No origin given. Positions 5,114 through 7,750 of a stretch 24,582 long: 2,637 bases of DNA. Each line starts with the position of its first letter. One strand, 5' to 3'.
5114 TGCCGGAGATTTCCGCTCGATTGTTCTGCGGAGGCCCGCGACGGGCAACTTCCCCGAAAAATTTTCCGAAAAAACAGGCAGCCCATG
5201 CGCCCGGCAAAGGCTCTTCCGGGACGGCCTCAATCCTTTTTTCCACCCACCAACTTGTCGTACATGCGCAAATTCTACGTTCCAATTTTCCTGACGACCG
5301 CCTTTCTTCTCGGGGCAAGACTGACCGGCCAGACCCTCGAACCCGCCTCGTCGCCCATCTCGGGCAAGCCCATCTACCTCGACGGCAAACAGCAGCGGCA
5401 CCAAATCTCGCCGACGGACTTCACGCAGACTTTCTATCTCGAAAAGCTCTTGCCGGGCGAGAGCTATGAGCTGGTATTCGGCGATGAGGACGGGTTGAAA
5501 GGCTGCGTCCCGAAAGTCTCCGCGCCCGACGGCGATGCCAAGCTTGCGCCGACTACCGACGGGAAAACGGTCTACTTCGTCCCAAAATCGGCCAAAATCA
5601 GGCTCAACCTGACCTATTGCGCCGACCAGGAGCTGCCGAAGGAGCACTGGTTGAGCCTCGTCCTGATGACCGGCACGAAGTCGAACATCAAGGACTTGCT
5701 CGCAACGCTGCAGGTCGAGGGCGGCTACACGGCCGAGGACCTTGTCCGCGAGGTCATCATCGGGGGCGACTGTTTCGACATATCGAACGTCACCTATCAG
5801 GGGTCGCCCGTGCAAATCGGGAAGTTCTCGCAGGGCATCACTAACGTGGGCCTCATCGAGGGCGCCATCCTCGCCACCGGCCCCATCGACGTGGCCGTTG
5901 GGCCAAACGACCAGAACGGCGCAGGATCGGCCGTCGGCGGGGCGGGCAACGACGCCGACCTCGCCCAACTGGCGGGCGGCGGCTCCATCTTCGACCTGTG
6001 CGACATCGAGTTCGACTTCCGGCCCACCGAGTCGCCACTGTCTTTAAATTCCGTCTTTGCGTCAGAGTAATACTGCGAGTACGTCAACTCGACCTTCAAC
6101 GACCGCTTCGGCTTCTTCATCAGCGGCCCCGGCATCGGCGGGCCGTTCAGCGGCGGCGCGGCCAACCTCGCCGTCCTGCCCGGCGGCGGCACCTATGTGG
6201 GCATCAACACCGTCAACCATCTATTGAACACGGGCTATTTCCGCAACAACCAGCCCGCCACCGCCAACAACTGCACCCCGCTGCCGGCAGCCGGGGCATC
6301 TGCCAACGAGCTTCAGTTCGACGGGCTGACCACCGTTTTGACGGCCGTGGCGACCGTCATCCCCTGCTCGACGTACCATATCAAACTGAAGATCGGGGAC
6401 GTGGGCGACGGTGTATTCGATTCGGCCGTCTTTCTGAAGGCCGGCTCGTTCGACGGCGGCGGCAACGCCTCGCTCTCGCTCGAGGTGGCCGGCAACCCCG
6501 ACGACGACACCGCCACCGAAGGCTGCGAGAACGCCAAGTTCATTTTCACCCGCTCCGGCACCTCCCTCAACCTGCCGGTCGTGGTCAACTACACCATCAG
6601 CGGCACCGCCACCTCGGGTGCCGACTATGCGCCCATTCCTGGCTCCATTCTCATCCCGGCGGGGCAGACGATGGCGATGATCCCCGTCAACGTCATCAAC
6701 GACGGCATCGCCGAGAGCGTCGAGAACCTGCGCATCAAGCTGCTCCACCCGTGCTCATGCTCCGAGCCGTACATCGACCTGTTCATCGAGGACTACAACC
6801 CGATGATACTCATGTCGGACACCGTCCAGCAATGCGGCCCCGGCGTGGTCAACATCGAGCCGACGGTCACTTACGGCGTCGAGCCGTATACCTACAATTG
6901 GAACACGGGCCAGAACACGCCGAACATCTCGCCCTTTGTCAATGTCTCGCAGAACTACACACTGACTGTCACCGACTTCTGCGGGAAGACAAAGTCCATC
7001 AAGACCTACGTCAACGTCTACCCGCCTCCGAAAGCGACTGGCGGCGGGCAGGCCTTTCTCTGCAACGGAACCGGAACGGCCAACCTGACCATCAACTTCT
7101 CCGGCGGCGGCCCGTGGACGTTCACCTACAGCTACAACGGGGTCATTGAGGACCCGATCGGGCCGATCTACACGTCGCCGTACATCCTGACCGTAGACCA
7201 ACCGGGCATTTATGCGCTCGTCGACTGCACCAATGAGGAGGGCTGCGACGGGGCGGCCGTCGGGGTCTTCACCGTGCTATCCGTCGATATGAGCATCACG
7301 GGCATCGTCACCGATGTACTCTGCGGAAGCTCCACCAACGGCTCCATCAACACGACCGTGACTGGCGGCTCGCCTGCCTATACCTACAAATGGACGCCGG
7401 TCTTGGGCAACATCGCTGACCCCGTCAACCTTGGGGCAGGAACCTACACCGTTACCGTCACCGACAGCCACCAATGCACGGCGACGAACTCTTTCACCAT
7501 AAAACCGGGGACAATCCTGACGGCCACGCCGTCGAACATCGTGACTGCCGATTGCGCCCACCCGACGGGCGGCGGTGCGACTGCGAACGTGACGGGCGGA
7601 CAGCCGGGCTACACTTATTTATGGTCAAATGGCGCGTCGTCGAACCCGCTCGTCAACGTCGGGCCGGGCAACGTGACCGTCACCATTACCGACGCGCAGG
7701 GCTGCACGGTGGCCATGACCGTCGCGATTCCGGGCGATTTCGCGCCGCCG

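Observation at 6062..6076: Single in-frame TAA splits a ~2,260-codon adhesin gene inside a conserved motif (FASE-[stop]-YCEYV)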

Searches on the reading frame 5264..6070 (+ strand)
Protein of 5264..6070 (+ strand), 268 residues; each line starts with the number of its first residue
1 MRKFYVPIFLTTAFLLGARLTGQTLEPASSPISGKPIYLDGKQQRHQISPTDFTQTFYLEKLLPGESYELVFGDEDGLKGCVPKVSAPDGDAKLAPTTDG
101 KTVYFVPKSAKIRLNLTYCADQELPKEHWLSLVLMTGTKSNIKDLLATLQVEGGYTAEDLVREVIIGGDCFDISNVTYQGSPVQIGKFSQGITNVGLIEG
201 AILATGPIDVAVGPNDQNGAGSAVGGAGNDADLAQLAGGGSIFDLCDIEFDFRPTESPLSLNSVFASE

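Call 6: search_protein_families(library=pfam, proteins=[window:5264-6067:+], max_evalue=0.01)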
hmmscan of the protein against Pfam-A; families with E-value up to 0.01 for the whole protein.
window:5264-6067:+ (268 aa): 0 families

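Call 7: search_protein_families(library=ncbifam, proteins=[window:5264-6067:+], max_evalue=0.01)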
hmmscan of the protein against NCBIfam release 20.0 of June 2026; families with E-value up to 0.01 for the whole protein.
window:5264-6067:+ (268 aa): 1 family
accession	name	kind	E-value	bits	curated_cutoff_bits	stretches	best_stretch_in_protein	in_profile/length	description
NF038133.1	choice_anch_L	domain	3.8e-18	65.7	27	1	162-268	4-107/219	choice-of-anchor L domain-containing protein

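Call 9: find_encoding_contigs(protein=window:5264-6070:+, flank=8000)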
Protein window:5264-6070:+ (268 aa): no gene with exactly this product is on record in the collection.

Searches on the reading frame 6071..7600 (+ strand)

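Call 7: search_protein_families(library=ncbifam, proteins=[window:6071-7600:+], max_evalue=0.01)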
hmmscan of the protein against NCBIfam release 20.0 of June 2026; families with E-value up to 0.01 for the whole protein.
window:6071-7600:+ (510 aa): 2 families
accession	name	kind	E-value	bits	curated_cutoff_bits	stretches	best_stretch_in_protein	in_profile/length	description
NF038133.1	choice_anch_L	domain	2.1e-37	128.7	27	1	1-127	109-219/219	choice-of-anchor L domain-containing protein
TIGR00845.1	caca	equivalog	9.9e-07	26.9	679.85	1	147-226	405-485/921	sodium/calcium exchanger 1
